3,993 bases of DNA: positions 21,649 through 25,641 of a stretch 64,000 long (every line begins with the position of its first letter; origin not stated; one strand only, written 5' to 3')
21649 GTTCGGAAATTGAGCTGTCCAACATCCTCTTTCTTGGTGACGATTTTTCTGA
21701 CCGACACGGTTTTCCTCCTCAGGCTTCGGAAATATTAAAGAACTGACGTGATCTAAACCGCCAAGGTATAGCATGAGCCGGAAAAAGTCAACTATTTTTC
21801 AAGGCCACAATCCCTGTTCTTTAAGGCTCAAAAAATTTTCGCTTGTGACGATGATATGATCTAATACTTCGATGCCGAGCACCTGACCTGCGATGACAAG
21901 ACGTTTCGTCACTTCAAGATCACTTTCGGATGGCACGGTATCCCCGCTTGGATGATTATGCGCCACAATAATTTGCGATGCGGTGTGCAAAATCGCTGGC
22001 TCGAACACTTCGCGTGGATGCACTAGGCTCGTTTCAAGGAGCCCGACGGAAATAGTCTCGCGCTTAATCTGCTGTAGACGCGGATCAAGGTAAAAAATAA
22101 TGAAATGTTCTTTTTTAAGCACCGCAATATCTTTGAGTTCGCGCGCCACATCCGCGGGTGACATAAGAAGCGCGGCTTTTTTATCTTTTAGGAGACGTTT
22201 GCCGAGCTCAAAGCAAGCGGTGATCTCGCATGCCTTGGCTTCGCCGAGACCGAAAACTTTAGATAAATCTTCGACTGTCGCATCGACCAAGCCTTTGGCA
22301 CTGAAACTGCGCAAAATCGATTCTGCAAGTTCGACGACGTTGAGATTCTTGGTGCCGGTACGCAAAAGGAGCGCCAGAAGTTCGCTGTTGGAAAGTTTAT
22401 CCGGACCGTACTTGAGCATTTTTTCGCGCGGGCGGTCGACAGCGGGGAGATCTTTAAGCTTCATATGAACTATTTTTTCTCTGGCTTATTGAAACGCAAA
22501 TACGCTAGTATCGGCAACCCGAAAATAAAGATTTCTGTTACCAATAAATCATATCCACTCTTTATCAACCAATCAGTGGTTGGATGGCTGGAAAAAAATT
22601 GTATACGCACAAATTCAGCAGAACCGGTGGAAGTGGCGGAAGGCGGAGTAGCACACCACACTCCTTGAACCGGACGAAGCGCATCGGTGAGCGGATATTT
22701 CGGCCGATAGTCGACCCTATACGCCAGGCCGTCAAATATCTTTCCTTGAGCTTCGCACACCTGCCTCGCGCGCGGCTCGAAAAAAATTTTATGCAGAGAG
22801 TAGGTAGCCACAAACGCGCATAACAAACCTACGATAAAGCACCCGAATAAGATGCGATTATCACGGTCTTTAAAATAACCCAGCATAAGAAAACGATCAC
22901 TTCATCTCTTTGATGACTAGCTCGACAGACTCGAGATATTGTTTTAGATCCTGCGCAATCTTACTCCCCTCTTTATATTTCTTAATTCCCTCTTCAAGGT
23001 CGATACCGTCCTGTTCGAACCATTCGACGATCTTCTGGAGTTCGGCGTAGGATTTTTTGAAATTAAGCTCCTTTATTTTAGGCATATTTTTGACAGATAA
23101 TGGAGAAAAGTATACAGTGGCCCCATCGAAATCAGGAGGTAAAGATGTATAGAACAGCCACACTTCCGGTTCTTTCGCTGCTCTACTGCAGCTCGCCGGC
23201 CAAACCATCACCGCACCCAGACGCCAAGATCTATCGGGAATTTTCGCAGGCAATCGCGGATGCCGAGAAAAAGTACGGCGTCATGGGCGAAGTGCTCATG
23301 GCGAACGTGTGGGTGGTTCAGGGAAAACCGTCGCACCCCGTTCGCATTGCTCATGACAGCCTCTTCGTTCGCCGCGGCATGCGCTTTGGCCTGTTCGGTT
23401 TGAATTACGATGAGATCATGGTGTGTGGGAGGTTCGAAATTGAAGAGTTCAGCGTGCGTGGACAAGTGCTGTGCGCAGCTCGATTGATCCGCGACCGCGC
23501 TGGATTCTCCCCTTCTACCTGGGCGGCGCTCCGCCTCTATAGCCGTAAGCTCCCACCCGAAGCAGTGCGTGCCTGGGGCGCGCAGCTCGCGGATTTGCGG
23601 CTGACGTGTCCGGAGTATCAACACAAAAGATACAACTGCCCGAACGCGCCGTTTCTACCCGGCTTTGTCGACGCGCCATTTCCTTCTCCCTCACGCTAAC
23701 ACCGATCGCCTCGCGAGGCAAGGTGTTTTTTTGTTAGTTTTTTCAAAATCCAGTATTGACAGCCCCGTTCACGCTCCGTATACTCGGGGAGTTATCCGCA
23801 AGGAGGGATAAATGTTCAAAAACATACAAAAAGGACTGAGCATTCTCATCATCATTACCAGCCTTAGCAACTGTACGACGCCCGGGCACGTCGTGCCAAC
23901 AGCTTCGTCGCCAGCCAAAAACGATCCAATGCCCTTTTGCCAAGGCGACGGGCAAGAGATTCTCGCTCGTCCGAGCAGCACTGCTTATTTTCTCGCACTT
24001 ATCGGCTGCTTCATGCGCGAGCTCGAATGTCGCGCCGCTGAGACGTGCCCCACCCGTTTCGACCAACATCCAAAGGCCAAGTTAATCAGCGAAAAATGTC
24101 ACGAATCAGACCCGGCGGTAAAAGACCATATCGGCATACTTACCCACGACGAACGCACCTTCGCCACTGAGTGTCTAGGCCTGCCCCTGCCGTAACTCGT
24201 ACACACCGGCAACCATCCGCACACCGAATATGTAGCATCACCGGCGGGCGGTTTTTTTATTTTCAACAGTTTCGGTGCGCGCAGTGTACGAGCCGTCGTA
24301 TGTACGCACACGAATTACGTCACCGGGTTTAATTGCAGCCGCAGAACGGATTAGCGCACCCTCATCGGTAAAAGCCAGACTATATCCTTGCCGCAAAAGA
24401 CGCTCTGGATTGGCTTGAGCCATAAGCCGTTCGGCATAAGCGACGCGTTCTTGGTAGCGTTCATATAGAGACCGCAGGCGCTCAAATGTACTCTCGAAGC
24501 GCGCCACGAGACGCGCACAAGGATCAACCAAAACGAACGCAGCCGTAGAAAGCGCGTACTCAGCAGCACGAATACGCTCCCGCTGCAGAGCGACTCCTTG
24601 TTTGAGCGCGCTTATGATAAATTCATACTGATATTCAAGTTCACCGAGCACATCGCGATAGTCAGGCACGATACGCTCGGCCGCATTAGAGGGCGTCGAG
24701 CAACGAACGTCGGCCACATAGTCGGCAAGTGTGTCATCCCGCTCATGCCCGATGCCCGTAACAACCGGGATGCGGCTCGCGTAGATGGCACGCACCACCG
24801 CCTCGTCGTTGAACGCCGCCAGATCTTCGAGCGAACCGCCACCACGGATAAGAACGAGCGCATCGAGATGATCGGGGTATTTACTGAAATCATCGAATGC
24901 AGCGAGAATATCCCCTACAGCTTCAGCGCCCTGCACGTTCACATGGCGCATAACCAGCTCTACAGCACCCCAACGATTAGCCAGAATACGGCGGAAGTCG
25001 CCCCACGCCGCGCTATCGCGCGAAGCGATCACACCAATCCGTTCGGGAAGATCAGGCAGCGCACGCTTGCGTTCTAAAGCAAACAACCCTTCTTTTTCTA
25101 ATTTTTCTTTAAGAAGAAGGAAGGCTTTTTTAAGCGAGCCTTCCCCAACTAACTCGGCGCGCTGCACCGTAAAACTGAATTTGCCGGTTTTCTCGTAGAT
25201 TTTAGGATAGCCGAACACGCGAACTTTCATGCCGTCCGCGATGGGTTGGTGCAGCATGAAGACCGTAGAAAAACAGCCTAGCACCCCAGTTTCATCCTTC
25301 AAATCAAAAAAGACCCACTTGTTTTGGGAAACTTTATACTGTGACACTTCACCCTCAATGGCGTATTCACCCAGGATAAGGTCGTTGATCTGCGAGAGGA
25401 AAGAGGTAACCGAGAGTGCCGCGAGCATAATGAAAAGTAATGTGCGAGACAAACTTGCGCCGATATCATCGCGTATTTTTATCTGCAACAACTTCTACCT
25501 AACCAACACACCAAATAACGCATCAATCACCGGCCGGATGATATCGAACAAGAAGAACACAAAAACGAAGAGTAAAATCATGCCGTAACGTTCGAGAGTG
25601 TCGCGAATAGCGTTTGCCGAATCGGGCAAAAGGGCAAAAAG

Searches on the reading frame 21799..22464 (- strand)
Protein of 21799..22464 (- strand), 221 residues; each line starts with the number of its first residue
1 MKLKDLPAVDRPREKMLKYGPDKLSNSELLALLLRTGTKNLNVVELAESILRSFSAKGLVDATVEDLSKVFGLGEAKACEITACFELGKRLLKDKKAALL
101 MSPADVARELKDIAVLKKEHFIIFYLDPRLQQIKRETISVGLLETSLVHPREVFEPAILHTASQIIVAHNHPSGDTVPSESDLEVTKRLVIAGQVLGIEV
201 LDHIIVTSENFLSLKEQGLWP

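Call 31: search_protein_families(library=pfam, proteins=[window:21799-22464:-], max_evalue=0.01)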
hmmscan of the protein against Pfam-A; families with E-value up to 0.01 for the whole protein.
window:21799-22464:- (221 aa): 3 families
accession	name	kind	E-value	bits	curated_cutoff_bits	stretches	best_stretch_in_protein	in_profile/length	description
PF04002.20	RadC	-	6.3e-39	133.1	22.1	1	102-219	3-121/121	RadC-like JAB domain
PF20582.4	UPF0758_N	-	1.6e-26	92.6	27.1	1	4-79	2-77/77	UPF0758 N-terminal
PF00633.29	HHH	-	0.0063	16.7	24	0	56-78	2-24/30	Helix-hairpin-helix motif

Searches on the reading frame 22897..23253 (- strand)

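Call 31: search_protein_families(library=pfam, proteins=[window:22897-23253:-], max_evalue=0.01)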
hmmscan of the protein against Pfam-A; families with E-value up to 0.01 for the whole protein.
window:22897-23253:- (118 aa): 1 family
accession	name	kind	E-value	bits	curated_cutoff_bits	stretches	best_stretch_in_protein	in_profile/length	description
PF02609.21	Exonuc_VII_S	-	1.2e-09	38.4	24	1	65-115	1-51/52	Exonuclease VII small subunit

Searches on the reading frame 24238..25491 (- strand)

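Call 31: search_protein_families(library=pfam, proteins=[window:24238-25491:-], max_evalue=0.01)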
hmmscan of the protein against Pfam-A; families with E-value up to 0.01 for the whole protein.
window:24238-25491:- (417 aa): 3 families
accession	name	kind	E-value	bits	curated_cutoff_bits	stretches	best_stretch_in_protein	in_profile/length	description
PF02601.20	Exonuc_VII_L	-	9.8e-73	245.8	35.9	2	136-317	1-181/315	Exonuclease VII, large subunit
PF13742.12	tRNA_anti_2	-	2.2e-13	50.7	27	1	26-111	1-93/95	OB-fold nucleic acid binding domain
PF01336.31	tRNA_anti-codon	-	5.7e-08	33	27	1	44-114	2-74/75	OB-fold nucleic acid binding domain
